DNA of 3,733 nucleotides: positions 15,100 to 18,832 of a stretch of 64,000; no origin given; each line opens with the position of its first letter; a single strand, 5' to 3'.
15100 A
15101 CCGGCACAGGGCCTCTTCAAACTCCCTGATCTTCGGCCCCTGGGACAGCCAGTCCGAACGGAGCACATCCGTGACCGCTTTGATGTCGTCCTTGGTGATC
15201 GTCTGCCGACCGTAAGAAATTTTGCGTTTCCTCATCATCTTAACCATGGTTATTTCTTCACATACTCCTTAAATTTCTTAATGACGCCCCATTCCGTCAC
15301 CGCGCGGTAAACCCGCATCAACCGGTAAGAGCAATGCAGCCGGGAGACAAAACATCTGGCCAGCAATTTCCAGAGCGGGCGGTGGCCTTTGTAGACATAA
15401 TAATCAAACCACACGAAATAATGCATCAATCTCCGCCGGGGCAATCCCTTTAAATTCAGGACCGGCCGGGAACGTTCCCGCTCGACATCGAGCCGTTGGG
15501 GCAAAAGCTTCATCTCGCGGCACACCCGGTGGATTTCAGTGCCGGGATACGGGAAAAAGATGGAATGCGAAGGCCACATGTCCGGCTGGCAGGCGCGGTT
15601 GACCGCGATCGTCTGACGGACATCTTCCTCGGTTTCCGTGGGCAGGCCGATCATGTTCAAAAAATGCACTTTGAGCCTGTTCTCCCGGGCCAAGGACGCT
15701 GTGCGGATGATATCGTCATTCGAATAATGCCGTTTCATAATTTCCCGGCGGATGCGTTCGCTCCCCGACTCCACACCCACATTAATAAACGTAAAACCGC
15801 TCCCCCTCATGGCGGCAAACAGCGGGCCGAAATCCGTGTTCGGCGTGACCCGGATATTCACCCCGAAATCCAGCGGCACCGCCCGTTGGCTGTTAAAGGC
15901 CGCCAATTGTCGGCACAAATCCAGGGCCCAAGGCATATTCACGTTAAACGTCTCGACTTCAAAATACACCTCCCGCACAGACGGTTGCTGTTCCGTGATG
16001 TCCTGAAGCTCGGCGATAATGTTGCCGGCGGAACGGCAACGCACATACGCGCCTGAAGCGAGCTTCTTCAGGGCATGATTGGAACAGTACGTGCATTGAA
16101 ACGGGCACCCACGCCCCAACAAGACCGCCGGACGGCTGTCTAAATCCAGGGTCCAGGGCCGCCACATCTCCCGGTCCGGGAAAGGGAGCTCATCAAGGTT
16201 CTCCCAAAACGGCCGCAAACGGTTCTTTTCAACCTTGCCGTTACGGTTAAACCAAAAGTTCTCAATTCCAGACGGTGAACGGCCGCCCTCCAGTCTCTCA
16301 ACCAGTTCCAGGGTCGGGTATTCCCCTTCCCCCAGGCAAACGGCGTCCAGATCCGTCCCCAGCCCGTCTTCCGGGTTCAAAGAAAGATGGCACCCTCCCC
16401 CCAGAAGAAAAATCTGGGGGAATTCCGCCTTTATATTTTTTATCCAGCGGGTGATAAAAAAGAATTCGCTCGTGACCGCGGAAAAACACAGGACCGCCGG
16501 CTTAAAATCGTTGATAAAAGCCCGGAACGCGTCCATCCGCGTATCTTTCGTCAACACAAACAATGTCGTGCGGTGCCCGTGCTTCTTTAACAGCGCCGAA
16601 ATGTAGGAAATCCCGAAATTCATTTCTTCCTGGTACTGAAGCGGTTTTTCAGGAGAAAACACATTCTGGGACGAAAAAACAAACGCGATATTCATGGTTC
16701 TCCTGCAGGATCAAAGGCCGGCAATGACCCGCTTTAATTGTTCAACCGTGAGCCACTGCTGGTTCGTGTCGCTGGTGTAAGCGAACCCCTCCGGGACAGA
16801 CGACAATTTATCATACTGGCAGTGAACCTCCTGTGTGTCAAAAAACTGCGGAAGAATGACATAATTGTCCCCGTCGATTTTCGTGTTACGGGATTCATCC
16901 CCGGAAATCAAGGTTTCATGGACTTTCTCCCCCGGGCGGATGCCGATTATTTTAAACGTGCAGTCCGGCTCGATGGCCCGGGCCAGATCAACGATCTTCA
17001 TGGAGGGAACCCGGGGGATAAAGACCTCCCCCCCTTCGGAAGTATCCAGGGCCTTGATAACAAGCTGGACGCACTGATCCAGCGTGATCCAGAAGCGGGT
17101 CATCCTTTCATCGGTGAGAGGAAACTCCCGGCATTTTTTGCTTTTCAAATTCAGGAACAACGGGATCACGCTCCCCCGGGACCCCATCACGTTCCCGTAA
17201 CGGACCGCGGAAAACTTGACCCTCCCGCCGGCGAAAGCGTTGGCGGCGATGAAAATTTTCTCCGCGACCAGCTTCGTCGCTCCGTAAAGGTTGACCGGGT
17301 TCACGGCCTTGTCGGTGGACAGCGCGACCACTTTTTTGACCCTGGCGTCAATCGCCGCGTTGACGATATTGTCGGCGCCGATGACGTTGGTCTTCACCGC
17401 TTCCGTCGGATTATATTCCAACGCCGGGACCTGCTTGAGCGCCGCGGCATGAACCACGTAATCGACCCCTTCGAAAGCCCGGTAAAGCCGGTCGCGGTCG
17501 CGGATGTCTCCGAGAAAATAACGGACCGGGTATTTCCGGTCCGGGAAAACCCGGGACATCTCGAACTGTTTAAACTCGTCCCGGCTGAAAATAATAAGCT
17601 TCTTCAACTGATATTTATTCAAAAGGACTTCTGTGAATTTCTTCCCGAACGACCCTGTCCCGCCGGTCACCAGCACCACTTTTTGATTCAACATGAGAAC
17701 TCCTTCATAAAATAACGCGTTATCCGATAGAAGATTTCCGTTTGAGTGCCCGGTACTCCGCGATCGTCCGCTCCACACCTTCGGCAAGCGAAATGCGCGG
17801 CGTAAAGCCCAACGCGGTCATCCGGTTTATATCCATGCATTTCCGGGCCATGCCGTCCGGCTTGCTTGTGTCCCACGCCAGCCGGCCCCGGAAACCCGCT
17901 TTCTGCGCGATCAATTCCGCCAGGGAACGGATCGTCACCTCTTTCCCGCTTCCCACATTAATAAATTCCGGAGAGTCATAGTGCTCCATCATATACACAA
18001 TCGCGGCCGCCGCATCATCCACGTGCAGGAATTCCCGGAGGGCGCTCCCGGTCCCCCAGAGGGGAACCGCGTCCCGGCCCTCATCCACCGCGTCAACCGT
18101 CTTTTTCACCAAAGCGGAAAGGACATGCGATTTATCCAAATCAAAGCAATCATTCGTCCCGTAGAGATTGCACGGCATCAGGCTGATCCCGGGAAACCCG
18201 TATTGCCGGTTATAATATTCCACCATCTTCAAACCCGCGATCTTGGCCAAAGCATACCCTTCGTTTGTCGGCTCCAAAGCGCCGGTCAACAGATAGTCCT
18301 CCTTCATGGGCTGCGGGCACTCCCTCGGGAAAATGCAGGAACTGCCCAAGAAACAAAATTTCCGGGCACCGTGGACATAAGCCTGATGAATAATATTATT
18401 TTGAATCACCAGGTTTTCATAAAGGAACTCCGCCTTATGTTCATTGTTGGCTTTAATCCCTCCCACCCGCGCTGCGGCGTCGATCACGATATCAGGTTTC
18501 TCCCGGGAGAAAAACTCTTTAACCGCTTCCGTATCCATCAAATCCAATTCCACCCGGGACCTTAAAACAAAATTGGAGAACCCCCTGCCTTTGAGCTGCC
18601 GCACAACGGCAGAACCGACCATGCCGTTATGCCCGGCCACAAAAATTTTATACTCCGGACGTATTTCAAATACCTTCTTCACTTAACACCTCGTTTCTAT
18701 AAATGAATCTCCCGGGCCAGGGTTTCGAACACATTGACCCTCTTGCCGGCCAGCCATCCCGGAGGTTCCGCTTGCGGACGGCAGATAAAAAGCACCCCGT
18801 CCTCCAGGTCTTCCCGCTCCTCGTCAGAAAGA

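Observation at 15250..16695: B12-binding radical SAM enzyme inserted between pseC and pseB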

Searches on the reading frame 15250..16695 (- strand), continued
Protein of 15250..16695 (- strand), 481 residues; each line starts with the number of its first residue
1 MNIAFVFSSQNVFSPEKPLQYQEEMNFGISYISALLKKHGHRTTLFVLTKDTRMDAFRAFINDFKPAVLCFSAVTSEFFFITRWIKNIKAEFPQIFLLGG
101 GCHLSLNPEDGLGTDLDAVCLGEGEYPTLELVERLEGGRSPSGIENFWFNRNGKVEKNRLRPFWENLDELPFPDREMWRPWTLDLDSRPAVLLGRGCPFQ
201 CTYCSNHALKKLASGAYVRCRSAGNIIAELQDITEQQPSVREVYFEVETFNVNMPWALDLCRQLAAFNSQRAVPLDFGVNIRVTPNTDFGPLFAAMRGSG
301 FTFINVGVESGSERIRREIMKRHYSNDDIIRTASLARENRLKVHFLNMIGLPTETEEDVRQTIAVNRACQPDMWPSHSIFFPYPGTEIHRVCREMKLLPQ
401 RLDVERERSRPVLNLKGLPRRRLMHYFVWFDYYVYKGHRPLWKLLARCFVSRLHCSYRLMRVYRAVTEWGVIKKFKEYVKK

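Call 82: find_encoding_contigs(protein=P0007, flank=5000, max_places=1)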
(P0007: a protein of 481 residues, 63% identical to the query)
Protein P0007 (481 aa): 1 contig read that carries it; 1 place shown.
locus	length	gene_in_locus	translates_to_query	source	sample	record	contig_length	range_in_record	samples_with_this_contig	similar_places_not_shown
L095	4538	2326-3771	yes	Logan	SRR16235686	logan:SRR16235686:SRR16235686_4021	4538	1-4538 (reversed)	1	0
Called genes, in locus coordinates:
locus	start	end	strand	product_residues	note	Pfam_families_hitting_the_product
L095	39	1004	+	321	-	PF13489:Methyltransf_23, PF08003:Methyltransf_9, PF13649:Methyltransf_25, PF13847:Methyltransf_31, PF08241:Methyltransf_11, PF08242:Methyltransf_12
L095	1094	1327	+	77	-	PF01726:LexA_DNA_bind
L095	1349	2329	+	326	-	PF00106:adh_short (weak), PF01073:3Beta_HSD, PF01370:Epimerase, PF02719:Polysacc_synt_2, PF04321:RmlD_sub_bind, PF05368:NmrA (weak), PF16363:GDP_Man_Dehyd, PF13460:NAD_binding_10, +1 more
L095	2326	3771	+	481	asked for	PF02310:B12-binding, PF04055:Radical_SAM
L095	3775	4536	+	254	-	?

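Call 83: find_encoding_contigs(protein=P0004, flank=9000, max_places=1)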
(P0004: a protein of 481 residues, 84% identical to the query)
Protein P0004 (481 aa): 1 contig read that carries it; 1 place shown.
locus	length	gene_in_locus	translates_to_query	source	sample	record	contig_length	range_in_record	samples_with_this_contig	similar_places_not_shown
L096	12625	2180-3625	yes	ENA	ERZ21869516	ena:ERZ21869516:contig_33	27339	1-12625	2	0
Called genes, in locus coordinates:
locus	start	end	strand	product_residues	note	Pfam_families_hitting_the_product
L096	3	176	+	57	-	?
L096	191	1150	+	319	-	PF01370:Epimerase, PF02719:Polysacc_synt_2 (faint), PF04321:RmlD_sub_bind, PF16363:GDP_Man_Dehyd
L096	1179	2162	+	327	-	PF00106:adh_short (weak), PF01073:3Beta_HSD, PF01370:Epimerase, PF02719:Polysacc_synt_2, PF04321:RmlD_sub_bind, PF05368:NmrA, PF13460:NAD_binding_10, PF16363:GDP_Man_Dehyd, +2 more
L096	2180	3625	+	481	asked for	PF02310:B12-binding, PF04055:Radical_SAM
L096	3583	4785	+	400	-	PF00155:Aminotran_1_2, PF01041:DegT_DnrJ_EryC1, PF01053:Cys_Met_Meta_PP (weak), PF01212:Beta_elim_lyase (weak)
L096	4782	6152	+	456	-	PF02310:B12-binding, PF04055:Radical_SAM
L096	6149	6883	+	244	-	PF02348:CTP_transf_3, PF12804:NTP_transf_3 (faint)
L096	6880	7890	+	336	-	-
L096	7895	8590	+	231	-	PF00551:Formyl_trans_N (weak), PF21553:Formyl_trans_C_2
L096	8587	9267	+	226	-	PF02585:PIG-L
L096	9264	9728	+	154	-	PF13302:Acetyltransf_3, PF00583:Acetyltransf_1 (weak)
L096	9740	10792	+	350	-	PF03102:NeuB, PF08666:SAF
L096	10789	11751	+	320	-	-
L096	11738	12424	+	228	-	-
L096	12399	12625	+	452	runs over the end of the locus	-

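Call 84: find_encoding_contigs(protein=P0002, flank=9000, max_places=1)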
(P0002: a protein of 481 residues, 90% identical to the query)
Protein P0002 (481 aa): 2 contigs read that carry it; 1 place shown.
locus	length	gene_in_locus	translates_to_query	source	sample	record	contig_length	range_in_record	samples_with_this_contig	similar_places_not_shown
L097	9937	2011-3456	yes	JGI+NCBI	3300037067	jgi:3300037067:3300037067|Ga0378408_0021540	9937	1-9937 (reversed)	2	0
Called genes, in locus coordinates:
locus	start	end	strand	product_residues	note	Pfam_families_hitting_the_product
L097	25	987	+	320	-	PF01370:Epimerase, PF04321:RmlD_sub_bind, PF16363:GDP_Man_Dehyd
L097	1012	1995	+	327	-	PF01073:3Beta_HSD, PF01370:Epimerase, PF02719:Polysacc_synt_2, PF04321:RmlD_sub_bind, PF05368:NmrA (weak), PF08659:KR (weak), PF13460:NAD_binding_10, PF16363:GDP_Man_Dehyd, +1 more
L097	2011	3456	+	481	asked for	PF02310:B12-binding, PF04055:Radical_SAM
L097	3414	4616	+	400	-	PF00155:Aminotran_1_2, PF01041:DegT_DnrJ_EryC1, PF01053:Cys_Met_Meta_PP (weak), PF01212:Beta_elim_lyase (weak)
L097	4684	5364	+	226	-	PF02348:CTP_transf_3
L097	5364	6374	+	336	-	-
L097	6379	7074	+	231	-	-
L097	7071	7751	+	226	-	PF02585:PIG-L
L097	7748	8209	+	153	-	PF13302:Acetyltransf_3, PF13420:Acetyltransf_4 (weak), PF00583:Acetyltransf_1, PF13523:Acetyltransf_8 (weak)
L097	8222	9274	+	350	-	PF03102:NeuB, PF08666:SAF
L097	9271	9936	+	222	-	?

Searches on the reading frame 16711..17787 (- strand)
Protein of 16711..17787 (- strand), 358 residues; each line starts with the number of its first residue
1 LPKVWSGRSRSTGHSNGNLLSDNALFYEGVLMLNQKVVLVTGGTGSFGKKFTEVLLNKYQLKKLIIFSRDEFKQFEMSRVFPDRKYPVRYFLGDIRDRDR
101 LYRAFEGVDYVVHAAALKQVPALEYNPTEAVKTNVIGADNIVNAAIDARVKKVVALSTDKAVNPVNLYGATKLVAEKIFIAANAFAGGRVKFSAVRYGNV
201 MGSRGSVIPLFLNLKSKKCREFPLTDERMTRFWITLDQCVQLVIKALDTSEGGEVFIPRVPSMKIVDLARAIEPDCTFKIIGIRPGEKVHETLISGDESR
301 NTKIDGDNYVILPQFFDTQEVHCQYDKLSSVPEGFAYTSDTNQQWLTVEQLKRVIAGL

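Call 4: search_protein_families(library=pfam, proteins=[window:16711-17787:-])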
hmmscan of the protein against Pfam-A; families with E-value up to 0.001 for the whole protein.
window:16711-17787:- (358 aa): 10 families
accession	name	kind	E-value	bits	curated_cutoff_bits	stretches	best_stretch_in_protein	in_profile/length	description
PF02719.21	Polysacc_synt_2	-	3.5e-98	328.8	20.2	1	38-307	1-287/293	Polysaccharide biosynthesis protein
PF01370.27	Epimerase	-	9.3e-25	87.9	20.9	1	38-253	1-234/240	NAD dependent epimerase/dehydratase family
PF01073.25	3Beta_HSD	-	4.8e-16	59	22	1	39-164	1-122/280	3-beta hydroxysteroid dehydrogenase/isomerase family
PF16363.11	GDP_Man_Dehyd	-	1.1e-14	55.1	27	1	39-249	1-239/332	GDP-mannose 4,6 dehydratase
PF04321.23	RmlD_sub_bind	-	2.8e-09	36.9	27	1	38-182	3-139/287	RmlD substrate binding domain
PF07993.18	NAD_binding_4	-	6.3e-08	32.5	20.1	1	40-164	1-142/258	Male sterility protein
PF13460.12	NAD_binding_10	-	7.4e-07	29.6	27.2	1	42-164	1-104/184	NAD(P)H-binding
PF08659.16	KR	-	6.3e-06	26.7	22.6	1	38-154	3-132/180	KR domain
PF05368.20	NmrA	-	3.2e-05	24.1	27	1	35-157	2-106/298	NmrA-like family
PF00106.31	adh_short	-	0.00075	19.5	26.6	0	36-176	1-157/195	short chain dehydrogenase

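Call 5: search_protein_families(library=ncbifam, proteins=[window:16711-17787:-], max_evalue=0.001)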
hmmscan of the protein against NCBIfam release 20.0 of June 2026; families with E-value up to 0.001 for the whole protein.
window:16711-17787:- (358 aa): 21 families
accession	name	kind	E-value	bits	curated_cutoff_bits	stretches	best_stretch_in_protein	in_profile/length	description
TIGR03589.1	PseB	equivalog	8.6e-147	488.2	407.75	1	32-354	1-323/324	UDP-N-acetylglucosamine 4,6-dehydratase (inverting)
TIGR04130.1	FnlA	equivalog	5.1e-74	249.2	730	1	32-355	1-325/337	UDP-N-acetylglucosamine 4,6-dehydratase/5-epimerase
TIGR04180.1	EDH_00030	hypoth_equivalog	1e-17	64.2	475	1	38-160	1-123/297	NAD-dependent 4,6-dehydratase LegB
TIGR01179.1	galE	equivalog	3.4e-13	49.1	262.3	1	38-204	2-180/332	UDP-glucose 4-epimerase GalE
TIGR03466.1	HpnA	hypoth_equivalog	2.7e-12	46.2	367.65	1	37-161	2-116/327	hopanoid-associated sugar epimerase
NF041293.1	G6PDh_Azf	equivalog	4.8e-11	42.6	400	1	36-164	3-121/252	NAD-dependent glucose-6-phosphate dehydrogenase Azf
NF042422.1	oxyalk_red_OleD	equivalog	1e-10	41.5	580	1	38-160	3-112/329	2-alkyl-3-oxoalkanoate reductase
NF042423.1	oxyalk_red_Shew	equivalog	2.2e-09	36.8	580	1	35-159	8-119/331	2-alkyl-3-oxoalkanoate reductase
NF052578.1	StrlDmthSdmBMthl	equivalog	2.3e-09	37.5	600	1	38-163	3-118/328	sterol demethylase protein SdmB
TIGR01214.1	rmlD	equivalog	2.4e-09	36.7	224.05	1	38-183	2-139/285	dTDP-4-dehydrorhamnose reductase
TIGR01181.1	dTDP_gluc_dehyt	equivalog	3.9e-09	36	365.1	1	38-161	2-128/321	dTDP-glucose 4,6-dehydratase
TIGR02622.1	CDP_4_6_dhtase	equivalog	1.3e-08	34.3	278.45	1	34-162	3-133/352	CDP-glucose 4,6-dehydratase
NF011728.1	PRK15181.1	equivalog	1.3e-07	31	760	1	31-154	11-137/348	Vi polysaccharide biosynthesis UDP-N-acetylglucosaminuronic acid C-4 epimerase TviC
NF007956.0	PRK10675.1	subfamily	3.6e-07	29.6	394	1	38-157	3-123/338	UDP-glucose 4-epimerase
NF050030.1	thlkprotThyD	equivalog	1.8e-06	27.4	400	1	38-261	3-234/305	thylakoid membrane protein ThyD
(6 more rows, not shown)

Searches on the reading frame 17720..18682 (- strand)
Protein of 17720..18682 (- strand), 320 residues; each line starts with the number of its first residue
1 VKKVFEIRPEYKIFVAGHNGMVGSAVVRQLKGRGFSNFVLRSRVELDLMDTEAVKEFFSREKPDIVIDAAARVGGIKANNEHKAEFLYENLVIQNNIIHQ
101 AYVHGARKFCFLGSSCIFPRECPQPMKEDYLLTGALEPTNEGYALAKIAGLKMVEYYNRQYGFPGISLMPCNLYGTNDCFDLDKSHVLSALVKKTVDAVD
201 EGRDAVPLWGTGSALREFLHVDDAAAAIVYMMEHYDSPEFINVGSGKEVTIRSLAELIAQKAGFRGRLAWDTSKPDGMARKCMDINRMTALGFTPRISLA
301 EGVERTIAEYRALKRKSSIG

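Call 7: search_protein_families(library=pfam, proteins=[window:17720-18682:-])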
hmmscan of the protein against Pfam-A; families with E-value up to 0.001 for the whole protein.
window:17720-18682:- (320 aa): 4 families
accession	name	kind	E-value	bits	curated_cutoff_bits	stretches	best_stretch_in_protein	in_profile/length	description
PF01370.27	Epimerase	-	1.1e-58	199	20.9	1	13-244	1-240/240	NAD dependent epimerase/dehydratase family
PF16363.11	GDP_Man_Dehyd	-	5.3e-18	66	27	1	44-265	57-269/332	GDP-mannose 4,6 dehydratase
PF04321.23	RmlD_sub_bind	-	3.9e-12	46.3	27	1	12-160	2-142/287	RmlD substrate binding domain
PF02719.21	Polysacc_synt_2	-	0.00029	20.6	20.2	0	47-112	62-126/293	Polysaccharide biosynthesis protein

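Call 30: search_protein_families(library=ncbifam, proteins=[window:17720-18682:-], max_evalue=0.00001)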
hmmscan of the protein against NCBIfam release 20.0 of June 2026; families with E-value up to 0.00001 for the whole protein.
window:17720-18682:- (320 aa): 9 families
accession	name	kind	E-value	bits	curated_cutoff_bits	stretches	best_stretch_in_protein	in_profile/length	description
NF047922.1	GDPFucSynFcl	equivalog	1.9e-126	421.7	500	1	11-310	3-301/308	GDP-L-fucose synthase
TIGR01181.1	dTDP_gluc_dehyt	equivalog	1.6e-19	70.2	365.1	1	44-312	55-313/321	dTDP-glucose 4,6-dehydratase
TIGR01179.1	galE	equivalog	7.6e-15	54.5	262.3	1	44-280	52-293/332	UDP-glucose 4-epimerase GalE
NF007490.0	PRK10084.1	subfamily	2.8e-12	46.3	649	1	135-312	160-336/361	dTDP-glucose 4,6-dehydratase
TIGR04180.1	EDH_00030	hypoth_equivalog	1e-08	34.6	475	1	47-271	57-265/297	NAD-dependent 4,6-dehydratase LegB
TIGR01214.1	rmlD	equivalog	2.4e-08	33.4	224.05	1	12-120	1-106/285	dTDP-4-dehydrorhamnose reductase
TIGR02197.1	heptose_epim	equivalog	5.2e-08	32.4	274.6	1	13-308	1-311/316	ADP-glyceromanno-heptose 6-epimerase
NF007582.0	PRK10217.1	equivalog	6.1e-08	32.1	698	0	47-312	59-333/355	dTDP-glucose 4,6-dehydratase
NF058621.1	DiazavRedAvaA7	equivalog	2.1e-06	27.6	400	1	12-234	2-221/304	3-diazoavenalumate denitrifying reductase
